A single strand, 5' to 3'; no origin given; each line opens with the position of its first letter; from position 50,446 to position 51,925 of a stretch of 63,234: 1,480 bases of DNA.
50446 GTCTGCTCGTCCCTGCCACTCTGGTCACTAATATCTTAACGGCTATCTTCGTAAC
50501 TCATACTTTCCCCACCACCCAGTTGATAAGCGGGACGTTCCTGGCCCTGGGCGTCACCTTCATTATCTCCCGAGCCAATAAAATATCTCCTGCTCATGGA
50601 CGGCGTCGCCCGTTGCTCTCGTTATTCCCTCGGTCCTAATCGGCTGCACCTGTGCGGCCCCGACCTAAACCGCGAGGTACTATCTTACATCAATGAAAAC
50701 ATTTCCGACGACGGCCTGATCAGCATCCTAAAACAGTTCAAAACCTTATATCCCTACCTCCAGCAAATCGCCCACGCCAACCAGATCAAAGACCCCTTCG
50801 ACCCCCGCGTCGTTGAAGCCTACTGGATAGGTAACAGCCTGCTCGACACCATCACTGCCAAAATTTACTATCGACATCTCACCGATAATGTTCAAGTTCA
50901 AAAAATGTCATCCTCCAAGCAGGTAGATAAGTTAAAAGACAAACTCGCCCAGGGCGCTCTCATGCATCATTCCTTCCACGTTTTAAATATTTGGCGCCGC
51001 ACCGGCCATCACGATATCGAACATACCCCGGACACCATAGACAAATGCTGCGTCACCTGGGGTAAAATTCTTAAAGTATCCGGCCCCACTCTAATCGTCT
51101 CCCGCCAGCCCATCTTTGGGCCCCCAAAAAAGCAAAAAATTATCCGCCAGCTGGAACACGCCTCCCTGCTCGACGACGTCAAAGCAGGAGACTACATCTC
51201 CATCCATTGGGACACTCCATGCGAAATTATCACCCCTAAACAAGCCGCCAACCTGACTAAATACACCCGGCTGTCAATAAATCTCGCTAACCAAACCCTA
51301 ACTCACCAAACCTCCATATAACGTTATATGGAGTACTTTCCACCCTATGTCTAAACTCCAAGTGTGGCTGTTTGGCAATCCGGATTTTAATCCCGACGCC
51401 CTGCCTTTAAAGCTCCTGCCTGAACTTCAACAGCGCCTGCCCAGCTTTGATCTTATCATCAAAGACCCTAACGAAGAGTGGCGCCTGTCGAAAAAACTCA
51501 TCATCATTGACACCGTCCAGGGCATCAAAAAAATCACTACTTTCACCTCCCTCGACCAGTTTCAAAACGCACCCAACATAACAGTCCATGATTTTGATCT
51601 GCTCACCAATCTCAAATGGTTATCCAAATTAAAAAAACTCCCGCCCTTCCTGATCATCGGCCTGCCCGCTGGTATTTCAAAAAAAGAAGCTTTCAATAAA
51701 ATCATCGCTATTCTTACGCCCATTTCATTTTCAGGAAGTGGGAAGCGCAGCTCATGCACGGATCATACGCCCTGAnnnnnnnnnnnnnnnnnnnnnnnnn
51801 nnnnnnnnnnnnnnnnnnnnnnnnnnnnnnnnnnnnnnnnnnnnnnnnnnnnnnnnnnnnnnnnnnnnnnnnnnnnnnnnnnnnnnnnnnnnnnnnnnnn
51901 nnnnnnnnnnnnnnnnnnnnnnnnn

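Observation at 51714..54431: Minimal [NiFe] hydrogenase operon: 2-hydroxyacid dehydrogenase, truncated small subunit and large subunit, with no diaphorase or Fe-S partner genes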

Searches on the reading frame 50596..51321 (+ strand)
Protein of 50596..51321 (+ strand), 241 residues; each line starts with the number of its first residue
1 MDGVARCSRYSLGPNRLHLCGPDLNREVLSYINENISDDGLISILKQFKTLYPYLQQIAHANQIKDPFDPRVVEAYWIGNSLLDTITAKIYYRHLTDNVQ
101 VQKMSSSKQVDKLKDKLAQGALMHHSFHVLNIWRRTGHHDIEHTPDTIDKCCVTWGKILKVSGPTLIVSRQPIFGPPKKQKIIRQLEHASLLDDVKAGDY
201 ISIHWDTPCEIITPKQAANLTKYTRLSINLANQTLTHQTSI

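Call 5: search_protein_families(library=pfam, proteins=[window:50596-51321:+], max_evalue=0.01)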
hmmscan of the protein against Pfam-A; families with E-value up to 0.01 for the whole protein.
window:50596-51321:+ (241 aa): 1 family
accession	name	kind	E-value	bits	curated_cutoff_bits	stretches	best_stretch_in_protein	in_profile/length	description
PF19927.4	DUF6390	-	3.1e-49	168.1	25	1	2-237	4-243/244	Family of unknown function (DUF6390)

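Call 6: search_protein_families(library=ncbifam, proteins=[window:50596-51321:+], max_evalue=0.01)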
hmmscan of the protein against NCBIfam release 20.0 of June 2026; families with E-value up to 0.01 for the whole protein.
window:50596-51321:+ (241 aa): 0 families

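Call 58: find_homologous_proteins(query=window:50596-51321:+, max_evalue=0.00001)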
Query window:50596-51321:+ (241 aa): 1856 proteins with E <= 0.00001 among 2079 candidates; the best 120 are listed.
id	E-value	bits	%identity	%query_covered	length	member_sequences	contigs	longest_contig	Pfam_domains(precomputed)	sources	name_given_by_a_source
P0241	3.1e-162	556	100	100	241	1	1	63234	PF19927.5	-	-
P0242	2.2e-139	481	87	97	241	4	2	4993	PF19927.5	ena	-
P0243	8.0e-136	469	83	97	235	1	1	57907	PF19927.5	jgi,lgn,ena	-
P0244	8.0e-127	440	77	97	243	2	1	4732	PF19927.5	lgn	-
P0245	3.5e-126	437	78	97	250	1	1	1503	PF19927.5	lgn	-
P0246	2.4e-121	422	75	97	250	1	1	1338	PF19927.5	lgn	-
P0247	5.0e-119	414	75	97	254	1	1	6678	PF19927.5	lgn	-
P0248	9.1e-117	407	71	100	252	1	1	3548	PF19927.5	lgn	-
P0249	7.9e-104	364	64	97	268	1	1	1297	PF19927.5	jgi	jgi:hypothetical protein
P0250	1.6e-99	350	66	97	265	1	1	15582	PF19927.5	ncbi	-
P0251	1.1e-97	344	61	98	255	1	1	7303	PF19927.5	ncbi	-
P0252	1.9e-97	343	62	97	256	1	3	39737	PF19927.5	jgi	-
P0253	9.4e-97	341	61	97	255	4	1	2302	PF19927.5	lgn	-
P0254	9.0e-95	335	61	97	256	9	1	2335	PF19927.5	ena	-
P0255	1.7e-93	330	61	98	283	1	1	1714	PF19927.5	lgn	-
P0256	1.0e-92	328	59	97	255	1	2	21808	PF19927.5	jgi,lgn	jgi:hypothetical protein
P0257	1.2e-92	328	58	98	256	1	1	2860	PF19927.5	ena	-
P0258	7.4e-92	325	59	98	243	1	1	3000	PF19927.5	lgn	-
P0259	7.7e-92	325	57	98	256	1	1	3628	PF19927.5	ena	-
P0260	2.5e-91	323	61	97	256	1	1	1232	PF19927.5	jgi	jgi:hypothetical protein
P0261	2.6e-91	323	56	98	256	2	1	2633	PF19927.5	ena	-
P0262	4.0e-91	323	58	97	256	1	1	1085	PF19927.5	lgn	-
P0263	4.1e-90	319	59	98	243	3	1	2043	PF19927.5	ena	-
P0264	5.2e-90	319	57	98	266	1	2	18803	PF19927.5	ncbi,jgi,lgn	-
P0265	1.8e-89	317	57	97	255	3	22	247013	PF19927.5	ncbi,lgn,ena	-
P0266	1.9e-89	317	57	98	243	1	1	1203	PF19927.5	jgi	jgi:hypothetical protein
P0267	2.2e-89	317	59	97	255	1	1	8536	PF19927.5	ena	-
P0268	8.0e-89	315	58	98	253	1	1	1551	PF19927.5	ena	-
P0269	9.7e-89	315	57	98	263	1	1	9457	PF19927.5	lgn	-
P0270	3.5e-88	313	60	97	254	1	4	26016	PF19927.5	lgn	-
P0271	1.1e-85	305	57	97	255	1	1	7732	PF19927.5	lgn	-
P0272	2.7e-85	304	56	97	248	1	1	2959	PF19927.5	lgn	-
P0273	3.0e-84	300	54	98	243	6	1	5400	PF19927.5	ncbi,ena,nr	ncbi:hypothetical protein KJ937_01730 [Patescibacteria group bacterium]|nr:hypothetical protein [Pat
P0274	7.7e-84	299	56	96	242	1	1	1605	PF19927.5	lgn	-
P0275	2.0e-83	298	53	98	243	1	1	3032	PF19927.5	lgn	-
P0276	2.2e-83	297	53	98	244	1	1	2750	PF19927.5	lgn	-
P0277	3.7e-83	297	56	98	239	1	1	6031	PF19927.5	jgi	jgi:hypothetical protein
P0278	2.9e-82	294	54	98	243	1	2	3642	PF19927.5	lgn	-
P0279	7.0e-82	292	55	97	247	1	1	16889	PF19927.5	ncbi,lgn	-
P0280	1.1e-81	292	53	98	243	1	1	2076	PF19927.5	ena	-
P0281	1.1e-81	292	55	98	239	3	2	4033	PF19927.5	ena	-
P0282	1.6e-81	291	49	96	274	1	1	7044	PF19927.5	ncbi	-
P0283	2.9e-81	290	54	98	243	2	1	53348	PF19927.5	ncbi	ncbi:MAG: DUF6390 family protein [Patescibacteria group bacterium]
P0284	3.1e-81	290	54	98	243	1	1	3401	PF19927.5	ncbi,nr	ncbi:MAG: DUF6390 family protein [Candidatus Liptonbacteria bacterium]|nr:DUF6390 family protein [Ca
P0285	4.1e-81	290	53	98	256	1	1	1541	PF19927.5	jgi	jgi:hypothetical protein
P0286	4.6e-81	290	53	98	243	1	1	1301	PF19927.5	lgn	-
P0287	6.2e-81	289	54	98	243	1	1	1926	PF19927.5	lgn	-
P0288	7.3e-81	289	53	98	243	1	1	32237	PF19927.5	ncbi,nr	ncbi:MAG: DUF6390 family protein [Patescibacteria group bacterium]|nr:DUF6390 family protein [Patesc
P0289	7.8e-81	289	52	98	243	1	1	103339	PF19927.5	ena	-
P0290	1.5e-80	288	51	98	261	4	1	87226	PF19927.5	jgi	jgi:hypothetical protein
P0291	1.8e-80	288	58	90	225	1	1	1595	PF19927.5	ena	-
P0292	2.9e-80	287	53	98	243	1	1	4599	PF19927.5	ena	-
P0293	3.0e-80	287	56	98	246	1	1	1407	PF19927.5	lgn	-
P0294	3.4e-80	287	53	98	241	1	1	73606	PF19927.5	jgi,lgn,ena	-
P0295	3.5e-80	287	50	95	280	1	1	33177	PF19927.5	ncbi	ncbi:MAG: DUF6390 family protein [Patescibacteria group bacterium]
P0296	6.0e-80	286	51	98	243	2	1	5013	PF19927.5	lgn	-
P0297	6.1e-80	286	52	98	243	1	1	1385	PF19927.5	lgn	-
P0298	7.4e-80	286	51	98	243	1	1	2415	PF19927.5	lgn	-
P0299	1.4e-79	285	51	98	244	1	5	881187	PF19927.5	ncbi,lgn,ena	-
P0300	1.9e-79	284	53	98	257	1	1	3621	PF19927.5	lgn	-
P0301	2.8e-79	284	52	98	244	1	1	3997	PF19927.5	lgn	-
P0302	2.9e-79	284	51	97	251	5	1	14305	PF19927.5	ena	-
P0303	2.9e-79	284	52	98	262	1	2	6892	PF19927.5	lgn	-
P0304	3.8e-79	283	50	98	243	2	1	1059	PF19927.5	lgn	-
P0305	4.2e-79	283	54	98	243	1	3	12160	PF19927.5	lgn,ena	-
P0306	5.1e-79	283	53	98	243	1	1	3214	PF19927.5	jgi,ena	-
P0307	6.4e-79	283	52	98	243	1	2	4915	PF19927.5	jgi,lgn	jgi:hypothetical protein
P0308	7.2e-79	283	50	98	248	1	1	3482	PF19927.5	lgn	-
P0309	7.5e-79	283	51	98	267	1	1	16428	PF19927.5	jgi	jgi:hypothetical protein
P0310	1.0e-78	282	51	97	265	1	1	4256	PF19927.5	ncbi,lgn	-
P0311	1.0e-78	282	51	98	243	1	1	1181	PF19927.5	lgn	-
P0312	1.1e-78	282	49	98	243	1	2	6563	PF19927.5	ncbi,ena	-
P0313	1.3e-78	282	51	97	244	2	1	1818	PF19927.5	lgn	-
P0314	1.4e-78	282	50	98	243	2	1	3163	PF19927.5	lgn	-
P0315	1.7e-78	281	50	98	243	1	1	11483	PF19927.5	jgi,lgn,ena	-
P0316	1.8e-78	281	53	98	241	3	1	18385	PF19927.5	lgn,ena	-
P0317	2.0e-78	281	53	98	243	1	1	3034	PF19927.5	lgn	-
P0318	2.3e-78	281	51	97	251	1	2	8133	PF19927.5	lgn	-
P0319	2.7e-78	281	52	98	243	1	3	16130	PF19927.5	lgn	-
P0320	2.7e-78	281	53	98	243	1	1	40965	PF19927.5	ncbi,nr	ncbi:MAG: DUF6390 family protein [Patescibacteria group bacterium]|nr:DUF6390 family protein [Patesc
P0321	3.7e-78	280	52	98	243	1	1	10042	PF19927.5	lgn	-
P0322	4.3e-78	280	52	97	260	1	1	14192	PF19927.5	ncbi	ncbi:MAG: DUF6390 family protein [Patescibacteria group bacterium]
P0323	4.3e-78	280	52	97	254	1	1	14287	PF19927.5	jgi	jgi:hypothetical protein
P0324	4.6e-78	280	49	98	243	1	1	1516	PF19927.5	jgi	-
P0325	4.9e-78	280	50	98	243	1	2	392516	PF19927.5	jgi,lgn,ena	jgi:hypothetical protein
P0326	5.2e-78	280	50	98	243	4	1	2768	PF19927.5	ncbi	-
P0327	5.6e-78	280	49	98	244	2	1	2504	PF19927.5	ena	-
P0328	6.0e-78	280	57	90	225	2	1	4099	PF19927.5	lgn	-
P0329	6.5e-78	279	52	98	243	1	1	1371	PF19927.5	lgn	-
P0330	6.7e-78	279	49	98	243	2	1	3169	PF19927.5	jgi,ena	-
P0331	6.8e-78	279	52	97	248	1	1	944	PF19927.5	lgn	-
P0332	7.4e-78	279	51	98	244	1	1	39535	PF19927.5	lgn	-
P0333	7.8e-78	279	49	98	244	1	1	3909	PF19927.5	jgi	-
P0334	9.5e-78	279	48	98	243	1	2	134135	PF19927.5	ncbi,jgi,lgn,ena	ncbi:MAG: DUF6390 family protein [Patescibacteria group bacterium]|jgi:hypothetical protein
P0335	1.1e-77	279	51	95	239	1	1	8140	PF19927.5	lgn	-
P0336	1.1e-77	279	51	98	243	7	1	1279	PF19927.5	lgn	-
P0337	1.2e-77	279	49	98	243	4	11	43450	PF19927.5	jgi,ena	-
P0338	1.2e-77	279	52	98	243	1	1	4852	PF19927.5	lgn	-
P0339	1.7e-77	278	50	97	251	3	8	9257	PF19927.5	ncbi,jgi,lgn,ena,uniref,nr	ncbi:MAG: hypothetical protein COT26_02275 [Candidatus Kerfeldbacteria bacterium CG08_land_8_20_14_0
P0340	1.8e-77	278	52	97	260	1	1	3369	PF19927.5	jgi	jgi:hypothetical protein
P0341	2.1e-77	278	51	98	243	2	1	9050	PF19927.5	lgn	-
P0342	2.4e-77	278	51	97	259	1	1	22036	PF19927.5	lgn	-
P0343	2.4e-77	278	53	98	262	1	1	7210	PF19927.5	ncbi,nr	ncbi:MAG: hypothetical protein HY341_02500 [Candidatus Kerfeldbacteria bacterium]|nr:hypothetical pr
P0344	2.8e-77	277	50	97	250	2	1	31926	PF19927.5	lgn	-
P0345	2.9e-77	277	50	98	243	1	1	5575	PF19927.5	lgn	-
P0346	3.4e-77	277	50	98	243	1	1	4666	PF19927.5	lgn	-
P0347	3.4e-77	277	49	98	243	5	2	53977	PF19927.5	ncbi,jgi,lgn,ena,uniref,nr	ncbi:MAG: hypothetical protein A3B37_01970 [Candidatus Sungbacteria bacterium RIFCSPLOWO2_01_FULL_59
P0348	3.5e-77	277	51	98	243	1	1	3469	PF19927.5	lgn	-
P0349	3.5e-77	277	49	98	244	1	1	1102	PF19927.5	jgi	-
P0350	3.6e-77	277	51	97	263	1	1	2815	PF19927.5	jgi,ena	-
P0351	3.7e-77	277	50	98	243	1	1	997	PF19927.5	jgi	-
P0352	4.0e-77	277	50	98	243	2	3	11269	PF19927.5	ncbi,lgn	-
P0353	4.1e-77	277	52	98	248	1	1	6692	PF19927.5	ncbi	-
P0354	4.3e-77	277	50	98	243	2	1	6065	PF19927.5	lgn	-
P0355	4.3e-77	277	54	95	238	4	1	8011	PF19927.5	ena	-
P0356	4.6e-77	277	51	98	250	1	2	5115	PF19927.5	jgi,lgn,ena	-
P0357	4.7e-77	277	51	98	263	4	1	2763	PF19927.5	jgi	jgi:hypothetical protein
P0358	4.8e-77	277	50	98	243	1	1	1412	PF19927.5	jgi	-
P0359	4.9e-77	277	49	98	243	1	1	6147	PF19927.5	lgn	-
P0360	4.9e-77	277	52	97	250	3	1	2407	PF19927.5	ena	-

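Call 68: predict_structure(alignment_id=A5)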
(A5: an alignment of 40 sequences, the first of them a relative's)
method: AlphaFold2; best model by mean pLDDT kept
length: 241 residues; sequences in the alignment: 40
mean_pLDDT: 85.9   pTM: 0.85
mean pLDDT of the five models: 85.9, 85.4, 83.6, 80.2, 79.1
residues with pLDDT >= 90: 139; 70-90: 58; 50-70: 33; < 50: 11
segments of 3 or more residues with pLDDT < 50: 17-23, 239-241
pLDDT, mean of each block of 10 residues (from residue 1): 85 56 53 64 86 97 97 98 97 94 89 95 95 72 85 96 96 94 76 92 92 98 96 63 35
secondary structure, 60 per line:
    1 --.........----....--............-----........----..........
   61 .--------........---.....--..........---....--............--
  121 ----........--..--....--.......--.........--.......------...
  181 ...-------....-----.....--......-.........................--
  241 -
elements in order: H3-11 H16-19 H22-33 H39-46 H51-61 H70-77 H81-85 H88-97 H101-104 H107-118 H125-132 E139-142 H145-151 E154-162 E165-171 E178-183 H191-194 E200-204 E207-212 H214-238

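Call 71: fold_search(model_id=the predicted structure, library=pdb)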
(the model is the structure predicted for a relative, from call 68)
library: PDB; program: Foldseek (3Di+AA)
matches with E <= 10: 467; with E <= 0.001: 0
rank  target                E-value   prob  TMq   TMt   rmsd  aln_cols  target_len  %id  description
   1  2z1c_B                2.4e-03  1.00  0.26  0.73   3.4        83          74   24  Crystal structure of HypC from Thermococcus kodakaraensis KOD1 (released 2007-07-17)
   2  3vyr_A                6.4e-03  1.00  0.19  0.58   8.4        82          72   21  Crystal structure of the HypC-HypD complex (released 2012-11-28)
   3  3vyt_A                1.0e-02  1.00  0.19  0.79   2.9        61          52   26  Crystal structure of the HypC-HypD-HypE complex (form I inward) (released 2012-11-28)
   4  3vys_A                1.6e-02  1.00  0.20  0.81   2.9        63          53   27  Crystal structure of the HypC-HypD-HypE complex (form I) (released 2012-11-28)
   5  9wms_m                4.5e-02  0.30  0.18  0.05  28.5       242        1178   13  Co-transcriptional histone H3K36 methylation complex containing RNA polymerase II elongation complex, Set2, and the up (released 2025-12-24)
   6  3h43_A                5.3e-02  0.99  0.20  0.54   5.4        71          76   15  N-terminal domain of the proteasome-activating nucleotidase of Methanocaldococcus jannaschii (released 2009-06-09)
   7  3h43_H                7.4e-02  0.99  0.19  0.50   3.5        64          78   17  N-terminal domain of the proteasome-activating nucleotidase of Methanocaldococcus jannaschii (released 2009-06-09)
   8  5ln3_L                8.2e-02  0.72  0.19  0.13  10.9       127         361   16  The human 26S Proteasome at 6.8 Ang. (released 2017-03-22)
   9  6fvt_J                1.1e-01  0.54  0.19  0.12  20.5       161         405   15  26S proteasome, s1 state (released 2018-08-22)
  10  7xn7_m                1.1e-01  0.21  0.18  0.05  27.9       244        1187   17  RNA polymerase II elongation complex containing Spt4/5, Elf1, Spt6, Spn1 and Paf1C (released 2022-09-07)
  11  3h43_B                1.3e-01  0.97  0.19  0.50   3.5        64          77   17  N-terminal domain of the proteasome-activating nucleotidase of Methanocaldococcus jannaschii (released 2009-06-09)
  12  6zxg_j                1.3e-01  0.77  0.21  0.39  13.2       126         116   13  Cryo-EM structure of a late human pre-40S ribosomal subunit - State H1 (released 2020-12-02)
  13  1quq_A                1.4e-01  0.82  0.23  0.39   5.0        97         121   11  COMPLEX OF REPLICATION PROTEIN A SUBUNITS RPA14 AND RPA32 (released 1999-08-13)
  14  1l1o_B                1.5e-01  0.69  0.24  0.39   5.7       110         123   12  Structure of the human Replication Protein A (RPA) trimerization core (released 2002-06-05)
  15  7qxw_C                1.6e-01  0.57  0.21  0.14  16.8       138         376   13  Proteasome-ZFAND5 Complex Z+D state (released 2023-02-08)
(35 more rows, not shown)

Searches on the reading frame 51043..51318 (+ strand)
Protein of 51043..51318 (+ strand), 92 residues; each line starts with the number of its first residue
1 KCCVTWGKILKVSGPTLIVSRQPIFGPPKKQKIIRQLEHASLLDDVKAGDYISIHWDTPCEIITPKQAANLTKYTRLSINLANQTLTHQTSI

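Call 44: search_protein_families(library=pfam, proteins=[window:51043-51318:+], max_evalue=10)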
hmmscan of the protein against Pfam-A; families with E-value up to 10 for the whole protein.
window:51043-51318:+ (92 aa): 3 families
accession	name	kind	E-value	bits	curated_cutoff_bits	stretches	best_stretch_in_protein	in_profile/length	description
PF19927.4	DUF6390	-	2.6e-14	53.7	25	1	1-88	148-243/244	Family of unknown function (DUF6390)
PF01455.23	HupF_HypC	-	0.0098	16.5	28.5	1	41-72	31-62/65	HupF/HypC family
PF24965.1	TRS130_4HB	-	0.073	13.9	25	1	35-70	42-78/98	TRS130-like four helical bundle domain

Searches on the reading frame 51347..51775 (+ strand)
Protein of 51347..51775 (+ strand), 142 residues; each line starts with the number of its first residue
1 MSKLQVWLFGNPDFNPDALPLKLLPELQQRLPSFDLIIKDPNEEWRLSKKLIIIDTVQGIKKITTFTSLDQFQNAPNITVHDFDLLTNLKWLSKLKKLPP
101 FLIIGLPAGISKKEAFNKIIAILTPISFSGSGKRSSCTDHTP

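Call 5: search_protein_families(library=pfam, proteins=[window:51347-51775:+], max_evalue=0.01)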
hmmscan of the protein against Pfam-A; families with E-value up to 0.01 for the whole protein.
window:51347-51775:+ (142 aa): 0 families

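Call 6: search_protein_families(library=ncbifam, proteins=[window:51347-51775:+], max_evalue=0.01)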
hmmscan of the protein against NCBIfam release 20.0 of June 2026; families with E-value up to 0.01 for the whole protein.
window:51347-51775:+ (142 aa): 1 family
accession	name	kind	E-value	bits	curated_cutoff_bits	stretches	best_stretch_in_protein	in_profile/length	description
TIGR00072.1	hydrog_prot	superfamily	0.009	16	47.45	0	45-106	49-115/145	hydrogenase maturation protease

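Call 38: search_solved_structures(query=A2, max_evalue=10, show_alignments=2)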
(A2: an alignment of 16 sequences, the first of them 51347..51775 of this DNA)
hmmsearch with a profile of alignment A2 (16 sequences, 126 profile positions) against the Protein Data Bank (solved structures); distinct sequences matched with E-value up to 10: 3.
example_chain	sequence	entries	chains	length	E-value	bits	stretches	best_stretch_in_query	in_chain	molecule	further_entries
2c3q_A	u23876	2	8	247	0.098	15.5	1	44-100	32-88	GLUTATHIONE S-TRANSFERASE THETA 1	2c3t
2c3n_A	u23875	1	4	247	0.099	15.5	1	44-100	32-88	GLUTATHIONE S-TRANSFERASE THETA 1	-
2fu4_A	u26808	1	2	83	0.6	12.9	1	35-82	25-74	Ferric uptake regulation protein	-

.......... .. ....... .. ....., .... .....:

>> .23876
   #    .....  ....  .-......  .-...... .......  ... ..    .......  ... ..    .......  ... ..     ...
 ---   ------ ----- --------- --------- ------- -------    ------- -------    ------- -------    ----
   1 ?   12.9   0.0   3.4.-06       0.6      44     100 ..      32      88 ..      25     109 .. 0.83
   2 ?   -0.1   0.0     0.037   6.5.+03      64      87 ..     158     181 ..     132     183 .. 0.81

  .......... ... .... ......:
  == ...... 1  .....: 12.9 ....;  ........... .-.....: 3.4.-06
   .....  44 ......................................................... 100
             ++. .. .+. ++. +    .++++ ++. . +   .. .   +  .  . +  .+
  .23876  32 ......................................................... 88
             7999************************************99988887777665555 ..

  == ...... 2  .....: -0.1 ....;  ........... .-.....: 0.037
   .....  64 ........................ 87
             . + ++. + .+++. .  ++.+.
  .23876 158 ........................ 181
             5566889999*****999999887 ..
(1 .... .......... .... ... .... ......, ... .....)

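Call 44: search_protein_families(library=pfam, proteins=[window:51347-51775:+], max_evalue=10)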
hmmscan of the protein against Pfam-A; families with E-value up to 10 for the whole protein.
window:51347-51775:+ (142 aa): 1 family
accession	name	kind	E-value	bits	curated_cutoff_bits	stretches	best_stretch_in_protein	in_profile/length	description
PF01750.23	HycI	-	0.025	14.9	23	1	48-107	36-100/130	Hydrogenase maturation protease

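Call 74: predict_structure(protein=window:51347-51775:+)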
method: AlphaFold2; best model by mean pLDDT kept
length: 142 residues; sequences in the alignment: 1
mean_pLDDT: 42.9   pTM: 0.30
mean pLDDT of the five models: 42.9, 39.4, 38.8, 37.5, 36.0
residues with pLDDT >= 90: 0; 70-90: 0; 50-70: 32; < 50: 110
segments of 3 or more residues with pLDDT < 50: 1-8, 10-68, 82-89, 98-101, 105-110, 120-141
pLDDT, mean of each block of 10 residues (from residue 1): 44 44 45 39 31 31 44 56 48 51 48 51 35 34 40
secondary structure, 60 per line:
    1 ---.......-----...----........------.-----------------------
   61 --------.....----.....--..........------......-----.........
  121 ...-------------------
elements in order: E4-10 H23-30 H69-73 E78-82 H85-94 E101-106 H112-123

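Call 75: search_protein_families(library=pfam, alignment_id=A2, max_evalue=0.1)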
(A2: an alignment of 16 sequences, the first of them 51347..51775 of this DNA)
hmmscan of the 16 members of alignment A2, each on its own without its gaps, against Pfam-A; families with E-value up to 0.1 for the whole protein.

A. member 1, window:51347-51775:+ (142 aa): 1 family
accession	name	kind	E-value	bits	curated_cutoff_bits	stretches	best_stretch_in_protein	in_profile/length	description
PF01750.23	HycI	-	0.025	14.9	23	1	48-107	36-100/130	Hydrogenase maturation protease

B. families by the number of members that match (of 16 scanned): 3 families
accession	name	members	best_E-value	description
PF01750.23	HycI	11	3.8e-05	Hydrogenase maturation protease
PF18847.6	LPD29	1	0.041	Large polyvalent protein associated domain 29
PF05047.22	L51_S25_CI-B8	1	0.069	Mitochondrial ribosomal protein L51 / S25 / CI-B8 domain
